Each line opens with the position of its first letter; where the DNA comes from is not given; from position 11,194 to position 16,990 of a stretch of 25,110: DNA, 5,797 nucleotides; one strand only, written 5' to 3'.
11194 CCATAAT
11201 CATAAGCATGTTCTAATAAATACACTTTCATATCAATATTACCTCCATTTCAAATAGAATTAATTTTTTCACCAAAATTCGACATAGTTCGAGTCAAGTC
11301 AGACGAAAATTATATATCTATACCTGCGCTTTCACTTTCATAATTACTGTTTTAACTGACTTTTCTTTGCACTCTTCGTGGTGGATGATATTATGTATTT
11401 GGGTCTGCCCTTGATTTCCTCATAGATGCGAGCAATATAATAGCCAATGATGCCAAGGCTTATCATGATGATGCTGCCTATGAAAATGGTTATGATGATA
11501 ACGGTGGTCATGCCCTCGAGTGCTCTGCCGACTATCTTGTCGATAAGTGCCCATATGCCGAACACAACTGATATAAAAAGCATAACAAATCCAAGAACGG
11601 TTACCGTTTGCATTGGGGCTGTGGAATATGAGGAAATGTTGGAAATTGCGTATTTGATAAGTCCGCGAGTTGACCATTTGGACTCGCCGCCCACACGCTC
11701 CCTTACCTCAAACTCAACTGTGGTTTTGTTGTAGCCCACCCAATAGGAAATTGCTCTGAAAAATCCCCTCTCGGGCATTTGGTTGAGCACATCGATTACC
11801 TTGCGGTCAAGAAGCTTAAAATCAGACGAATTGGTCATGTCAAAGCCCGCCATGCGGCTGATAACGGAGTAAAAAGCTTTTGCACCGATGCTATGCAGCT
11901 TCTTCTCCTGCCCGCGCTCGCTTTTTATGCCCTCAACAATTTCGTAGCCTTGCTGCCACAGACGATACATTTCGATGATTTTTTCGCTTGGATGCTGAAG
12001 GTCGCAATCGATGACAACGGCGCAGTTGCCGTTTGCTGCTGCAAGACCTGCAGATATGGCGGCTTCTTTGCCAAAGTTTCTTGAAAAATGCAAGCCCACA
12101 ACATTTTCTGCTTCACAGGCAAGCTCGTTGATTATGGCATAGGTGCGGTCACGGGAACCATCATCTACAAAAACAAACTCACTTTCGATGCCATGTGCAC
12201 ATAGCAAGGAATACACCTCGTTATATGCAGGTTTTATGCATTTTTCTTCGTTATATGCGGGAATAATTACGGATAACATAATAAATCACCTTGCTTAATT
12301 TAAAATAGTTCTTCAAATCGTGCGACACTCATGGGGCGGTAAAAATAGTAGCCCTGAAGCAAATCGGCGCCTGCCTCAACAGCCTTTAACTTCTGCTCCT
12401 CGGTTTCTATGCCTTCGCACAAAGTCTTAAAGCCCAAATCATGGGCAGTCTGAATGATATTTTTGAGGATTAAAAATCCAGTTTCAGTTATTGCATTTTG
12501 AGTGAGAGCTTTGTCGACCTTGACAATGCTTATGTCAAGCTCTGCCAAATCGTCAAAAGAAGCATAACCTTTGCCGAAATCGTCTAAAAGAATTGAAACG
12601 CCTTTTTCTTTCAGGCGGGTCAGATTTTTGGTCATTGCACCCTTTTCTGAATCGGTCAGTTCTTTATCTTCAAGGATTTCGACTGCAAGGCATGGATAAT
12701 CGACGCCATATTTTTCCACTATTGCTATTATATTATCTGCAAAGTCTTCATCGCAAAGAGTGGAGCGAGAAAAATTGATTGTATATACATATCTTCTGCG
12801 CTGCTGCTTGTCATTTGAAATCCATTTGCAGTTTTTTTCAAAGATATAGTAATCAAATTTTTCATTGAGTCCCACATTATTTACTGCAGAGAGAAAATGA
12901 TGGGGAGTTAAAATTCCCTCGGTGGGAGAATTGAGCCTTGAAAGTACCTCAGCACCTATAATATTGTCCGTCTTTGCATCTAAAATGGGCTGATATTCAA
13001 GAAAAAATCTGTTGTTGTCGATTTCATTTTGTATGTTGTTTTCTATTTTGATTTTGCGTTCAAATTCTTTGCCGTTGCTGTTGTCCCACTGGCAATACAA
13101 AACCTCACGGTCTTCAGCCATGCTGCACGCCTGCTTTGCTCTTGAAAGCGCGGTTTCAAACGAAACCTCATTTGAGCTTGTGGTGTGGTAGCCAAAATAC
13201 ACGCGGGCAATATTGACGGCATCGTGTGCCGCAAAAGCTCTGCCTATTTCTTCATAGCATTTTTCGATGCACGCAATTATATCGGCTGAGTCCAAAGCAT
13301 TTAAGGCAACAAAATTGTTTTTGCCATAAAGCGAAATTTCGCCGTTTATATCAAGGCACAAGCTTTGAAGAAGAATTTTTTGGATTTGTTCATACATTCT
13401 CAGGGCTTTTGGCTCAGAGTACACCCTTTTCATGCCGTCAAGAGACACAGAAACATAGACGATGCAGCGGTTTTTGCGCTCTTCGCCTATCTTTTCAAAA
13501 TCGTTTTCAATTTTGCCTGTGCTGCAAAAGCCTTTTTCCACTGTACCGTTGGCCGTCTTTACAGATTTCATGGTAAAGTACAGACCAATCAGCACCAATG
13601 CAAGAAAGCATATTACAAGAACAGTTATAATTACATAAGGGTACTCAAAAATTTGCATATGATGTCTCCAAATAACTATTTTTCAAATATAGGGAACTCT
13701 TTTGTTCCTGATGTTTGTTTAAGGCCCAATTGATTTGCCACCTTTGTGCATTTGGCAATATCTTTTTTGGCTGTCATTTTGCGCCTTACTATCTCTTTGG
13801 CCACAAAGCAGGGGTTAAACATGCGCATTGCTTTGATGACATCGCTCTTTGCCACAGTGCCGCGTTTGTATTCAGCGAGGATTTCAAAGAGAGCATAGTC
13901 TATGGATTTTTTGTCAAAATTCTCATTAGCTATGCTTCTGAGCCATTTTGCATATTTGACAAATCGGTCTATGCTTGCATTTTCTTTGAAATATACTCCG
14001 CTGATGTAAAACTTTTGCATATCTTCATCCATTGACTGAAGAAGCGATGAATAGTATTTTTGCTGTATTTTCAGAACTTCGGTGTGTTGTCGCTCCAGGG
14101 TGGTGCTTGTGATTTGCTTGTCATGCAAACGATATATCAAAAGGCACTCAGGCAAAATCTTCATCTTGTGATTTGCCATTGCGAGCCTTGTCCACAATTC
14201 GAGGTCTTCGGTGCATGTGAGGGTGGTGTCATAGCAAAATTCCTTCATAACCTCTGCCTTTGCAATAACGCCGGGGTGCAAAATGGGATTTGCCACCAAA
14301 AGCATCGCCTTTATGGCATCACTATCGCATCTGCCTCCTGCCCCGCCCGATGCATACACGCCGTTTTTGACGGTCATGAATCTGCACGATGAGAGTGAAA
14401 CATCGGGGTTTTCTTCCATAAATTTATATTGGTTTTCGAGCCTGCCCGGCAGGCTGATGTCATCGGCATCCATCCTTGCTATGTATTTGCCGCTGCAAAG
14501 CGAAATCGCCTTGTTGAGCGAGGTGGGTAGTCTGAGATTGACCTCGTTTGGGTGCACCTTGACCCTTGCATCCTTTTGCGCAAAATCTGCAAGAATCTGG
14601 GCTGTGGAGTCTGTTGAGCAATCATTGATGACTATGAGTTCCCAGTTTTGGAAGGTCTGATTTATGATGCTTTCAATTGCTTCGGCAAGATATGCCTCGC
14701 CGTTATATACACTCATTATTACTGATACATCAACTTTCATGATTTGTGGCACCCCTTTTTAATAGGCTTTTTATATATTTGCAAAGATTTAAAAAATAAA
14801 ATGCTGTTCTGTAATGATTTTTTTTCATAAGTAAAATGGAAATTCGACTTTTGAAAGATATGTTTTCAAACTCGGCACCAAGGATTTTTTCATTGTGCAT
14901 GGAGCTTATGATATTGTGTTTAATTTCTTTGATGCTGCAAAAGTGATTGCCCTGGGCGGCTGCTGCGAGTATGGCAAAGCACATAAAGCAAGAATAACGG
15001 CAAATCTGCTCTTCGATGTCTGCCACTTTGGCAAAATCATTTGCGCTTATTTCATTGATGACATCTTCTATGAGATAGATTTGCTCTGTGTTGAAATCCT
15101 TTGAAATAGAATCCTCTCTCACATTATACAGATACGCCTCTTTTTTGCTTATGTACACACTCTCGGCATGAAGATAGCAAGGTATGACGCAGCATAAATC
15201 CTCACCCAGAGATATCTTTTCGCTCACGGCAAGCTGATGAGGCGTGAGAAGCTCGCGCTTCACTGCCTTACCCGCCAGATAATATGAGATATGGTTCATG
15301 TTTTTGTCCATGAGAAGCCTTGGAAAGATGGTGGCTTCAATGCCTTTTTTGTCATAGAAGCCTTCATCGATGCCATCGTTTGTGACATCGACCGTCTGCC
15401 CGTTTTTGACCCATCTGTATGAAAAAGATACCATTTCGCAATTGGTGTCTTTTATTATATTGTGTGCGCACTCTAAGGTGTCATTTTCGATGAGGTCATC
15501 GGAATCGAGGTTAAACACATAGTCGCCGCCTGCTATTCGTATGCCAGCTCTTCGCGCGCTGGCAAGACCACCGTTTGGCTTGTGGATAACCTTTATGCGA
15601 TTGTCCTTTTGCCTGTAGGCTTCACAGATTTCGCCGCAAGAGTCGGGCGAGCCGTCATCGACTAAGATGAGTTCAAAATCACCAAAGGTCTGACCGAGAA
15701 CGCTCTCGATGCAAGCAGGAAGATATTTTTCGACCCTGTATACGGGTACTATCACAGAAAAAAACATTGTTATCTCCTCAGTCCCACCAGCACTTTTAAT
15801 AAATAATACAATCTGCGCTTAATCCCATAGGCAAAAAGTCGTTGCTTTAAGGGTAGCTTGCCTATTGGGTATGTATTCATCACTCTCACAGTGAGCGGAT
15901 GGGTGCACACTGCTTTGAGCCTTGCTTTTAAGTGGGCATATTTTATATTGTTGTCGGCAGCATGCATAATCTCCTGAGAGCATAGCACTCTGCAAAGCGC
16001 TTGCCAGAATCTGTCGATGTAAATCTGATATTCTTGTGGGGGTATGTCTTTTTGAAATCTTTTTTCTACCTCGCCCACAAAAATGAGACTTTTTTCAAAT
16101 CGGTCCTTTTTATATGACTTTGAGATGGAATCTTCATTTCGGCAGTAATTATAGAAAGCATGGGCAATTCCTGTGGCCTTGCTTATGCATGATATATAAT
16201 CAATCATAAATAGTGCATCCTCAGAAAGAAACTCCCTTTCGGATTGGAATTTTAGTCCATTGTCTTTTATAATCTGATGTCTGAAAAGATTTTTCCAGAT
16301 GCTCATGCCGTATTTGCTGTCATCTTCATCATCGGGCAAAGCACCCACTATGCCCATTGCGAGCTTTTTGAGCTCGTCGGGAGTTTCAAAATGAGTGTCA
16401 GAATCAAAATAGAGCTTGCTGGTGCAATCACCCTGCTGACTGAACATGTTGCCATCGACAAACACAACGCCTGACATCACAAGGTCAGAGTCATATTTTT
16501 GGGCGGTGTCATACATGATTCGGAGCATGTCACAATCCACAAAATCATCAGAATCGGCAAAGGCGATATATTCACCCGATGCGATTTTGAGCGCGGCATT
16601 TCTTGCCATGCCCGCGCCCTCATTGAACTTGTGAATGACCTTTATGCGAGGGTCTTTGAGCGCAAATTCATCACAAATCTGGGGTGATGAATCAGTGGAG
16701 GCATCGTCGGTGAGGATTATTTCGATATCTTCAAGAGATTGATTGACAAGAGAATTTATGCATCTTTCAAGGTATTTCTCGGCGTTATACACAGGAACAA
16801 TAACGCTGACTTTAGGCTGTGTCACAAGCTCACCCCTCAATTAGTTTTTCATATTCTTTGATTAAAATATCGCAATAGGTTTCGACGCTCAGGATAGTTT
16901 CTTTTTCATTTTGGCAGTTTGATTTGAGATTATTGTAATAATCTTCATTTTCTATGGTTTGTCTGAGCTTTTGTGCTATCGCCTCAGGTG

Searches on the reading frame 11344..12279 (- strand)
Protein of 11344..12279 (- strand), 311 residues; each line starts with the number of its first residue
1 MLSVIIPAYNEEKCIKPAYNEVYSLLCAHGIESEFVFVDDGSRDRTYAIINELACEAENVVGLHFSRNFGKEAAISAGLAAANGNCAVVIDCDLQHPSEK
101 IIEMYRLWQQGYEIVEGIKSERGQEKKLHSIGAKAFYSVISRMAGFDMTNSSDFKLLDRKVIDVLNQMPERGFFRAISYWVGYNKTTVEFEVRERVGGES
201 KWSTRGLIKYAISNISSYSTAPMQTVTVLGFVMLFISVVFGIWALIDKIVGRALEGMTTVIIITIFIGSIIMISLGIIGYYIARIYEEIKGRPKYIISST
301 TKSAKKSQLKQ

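Call 14: search_protein_families(library=pfam, proteins=[window:11344-12279:-], max_evalue=0.001)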
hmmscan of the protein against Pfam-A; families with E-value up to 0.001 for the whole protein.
window:11344-12279:- (311 aa): 2 families
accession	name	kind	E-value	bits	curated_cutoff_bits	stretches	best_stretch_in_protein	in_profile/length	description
PF00535.33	Glycos_transf_2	-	3.7e-25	89.2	23.3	1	3-117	1-113/168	Glycosyl transferase family 2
PF13641.12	Glyco_tranf_2_3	-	0.00017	22.1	27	1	2-121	3-125/230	Glycosyltransferase like family 2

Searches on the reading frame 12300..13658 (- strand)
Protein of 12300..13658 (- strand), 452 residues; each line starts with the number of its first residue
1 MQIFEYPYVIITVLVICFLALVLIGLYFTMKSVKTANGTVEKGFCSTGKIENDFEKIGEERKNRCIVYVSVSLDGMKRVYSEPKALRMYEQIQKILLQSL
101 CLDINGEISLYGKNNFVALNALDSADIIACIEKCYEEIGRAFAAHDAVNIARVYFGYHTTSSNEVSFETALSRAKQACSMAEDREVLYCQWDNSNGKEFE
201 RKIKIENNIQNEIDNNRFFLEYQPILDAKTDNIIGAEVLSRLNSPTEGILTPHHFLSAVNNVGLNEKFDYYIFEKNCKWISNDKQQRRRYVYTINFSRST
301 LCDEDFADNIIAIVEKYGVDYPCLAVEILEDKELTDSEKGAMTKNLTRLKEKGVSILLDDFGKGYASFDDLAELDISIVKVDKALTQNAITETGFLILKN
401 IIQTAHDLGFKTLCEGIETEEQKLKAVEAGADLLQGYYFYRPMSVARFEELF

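Call 14: search_protein_families(library=pfam, proteins=[window:12300-13658:-], max_evalue=0.001)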
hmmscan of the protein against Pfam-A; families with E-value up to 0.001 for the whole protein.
window:12300-13658:- (452 aa): 1 family
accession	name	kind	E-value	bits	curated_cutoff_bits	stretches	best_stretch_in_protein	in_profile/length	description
PF00563.25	EAL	-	1.1e-58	198.9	31.3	1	207-442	2-236/236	EAL domain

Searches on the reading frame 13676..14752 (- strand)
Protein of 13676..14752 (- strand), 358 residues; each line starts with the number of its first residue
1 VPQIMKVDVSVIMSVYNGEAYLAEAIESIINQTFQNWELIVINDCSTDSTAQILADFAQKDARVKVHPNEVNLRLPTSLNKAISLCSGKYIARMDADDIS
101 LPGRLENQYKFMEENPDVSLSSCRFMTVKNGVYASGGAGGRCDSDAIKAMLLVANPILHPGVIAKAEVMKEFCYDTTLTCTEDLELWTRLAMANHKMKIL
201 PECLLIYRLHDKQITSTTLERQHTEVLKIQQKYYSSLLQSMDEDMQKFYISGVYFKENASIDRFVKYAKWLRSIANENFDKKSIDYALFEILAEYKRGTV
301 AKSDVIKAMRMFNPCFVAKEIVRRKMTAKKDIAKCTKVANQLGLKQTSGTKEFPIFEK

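Call 14: search_protein_families(library=pfam, proteins=[window:13676-14752:-], max_evalue=0.001)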
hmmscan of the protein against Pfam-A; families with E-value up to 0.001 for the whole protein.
window:13676-14752:- (358 aa): 3 families
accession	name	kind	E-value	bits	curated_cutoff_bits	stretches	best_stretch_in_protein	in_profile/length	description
PF00535.33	Glycos_transf_2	-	1.2e-35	123.3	23.3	1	10-125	1-117/168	Glycosyl transferase family 2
PF10111.15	Glyco_tranf_2_2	-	8.2e-14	52.2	27.3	1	10-254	1-250/276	Glycosyltransferase like family 2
PF13641.12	Glyco_tranf_2_3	-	9.7e-11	42.5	27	1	9-210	3-213/230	Glycosyltransferase like family 2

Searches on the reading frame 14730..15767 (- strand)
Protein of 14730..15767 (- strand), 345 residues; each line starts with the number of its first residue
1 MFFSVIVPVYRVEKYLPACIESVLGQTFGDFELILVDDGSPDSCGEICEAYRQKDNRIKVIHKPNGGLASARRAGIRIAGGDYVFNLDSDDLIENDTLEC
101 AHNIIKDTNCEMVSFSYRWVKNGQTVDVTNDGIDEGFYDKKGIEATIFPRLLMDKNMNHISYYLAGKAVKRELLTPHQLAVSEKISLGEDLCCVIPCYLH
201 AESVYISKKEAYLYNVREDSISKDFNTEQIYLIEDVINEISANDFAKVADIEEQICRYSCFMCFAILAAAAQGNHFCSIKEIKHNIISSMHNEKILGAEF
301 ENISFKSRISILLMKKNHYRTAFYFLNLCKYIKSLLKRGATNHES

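Call 14: search_protein_families(library=pfam, proteins=[window:14730-15767:-], max_evalue=0.001)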
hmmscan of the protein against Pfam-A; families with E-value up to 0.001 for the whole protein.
window:14730-15767:- (345 aa): 3 families
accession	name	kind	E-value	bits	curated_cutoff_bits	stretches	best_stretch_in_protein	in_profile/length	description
PF00535.33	Glycos_transf_2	-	1.7e-35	122.9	23.3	1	4-133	1-131/168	Glycosyl transferase family 2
PF13641.12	Glyco_tranf_2_3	-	1.1e-11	45.6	27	1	3-191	3-188/230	Glycosyltransferase like family 2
PF10111.15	Glyco_tranf_2_2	-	4.3e-10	40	27.3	1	4-109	1-110/276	Glycosyltransferase like family 2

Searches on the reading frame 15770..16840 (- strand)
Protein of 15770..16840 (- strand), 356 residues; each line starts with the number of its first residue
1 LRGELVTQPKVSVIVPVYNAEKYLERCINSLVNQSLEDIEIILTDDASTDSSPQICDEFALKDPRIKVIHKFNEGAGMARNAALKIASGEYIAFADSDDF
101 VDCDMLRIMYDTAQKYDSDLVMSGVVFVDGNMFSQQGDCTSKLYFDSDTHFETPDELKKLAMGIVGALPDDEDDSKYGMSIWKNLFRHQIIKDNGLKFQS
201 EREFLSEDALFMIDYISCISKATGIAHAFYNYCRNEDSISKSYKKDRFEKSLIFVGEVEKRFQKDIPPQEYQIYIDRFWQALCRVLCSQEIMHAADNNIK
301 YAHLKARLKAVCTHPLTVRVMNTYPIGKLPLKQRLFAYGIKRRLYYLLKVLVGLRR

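Call 14: search_protein_families(library=pfam, proteins=[window:15770-16840:-], max_evalue=0.001)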
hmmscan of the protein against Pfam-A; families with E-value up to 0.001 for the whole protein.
window:15770-16840:- (356 aa): 3 families
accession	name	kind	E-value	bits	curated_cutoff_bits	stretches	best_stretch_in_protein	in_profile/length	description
PF00535.33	Glycos_transf_2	-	1.5e-37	129.6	23.3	1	12-134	1-124/168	Glycosyl transferase family 2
PF13641.12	Glyco_tranf_2_3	-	1.5e-08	35.3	27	1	9-129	1-126/230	Glycosyltransferase like family 2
PF10111.15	Glyco_tranf_2_2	-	2.8e-08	34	27.3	1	12-123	1-122/276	Glycosyltransferase like family 2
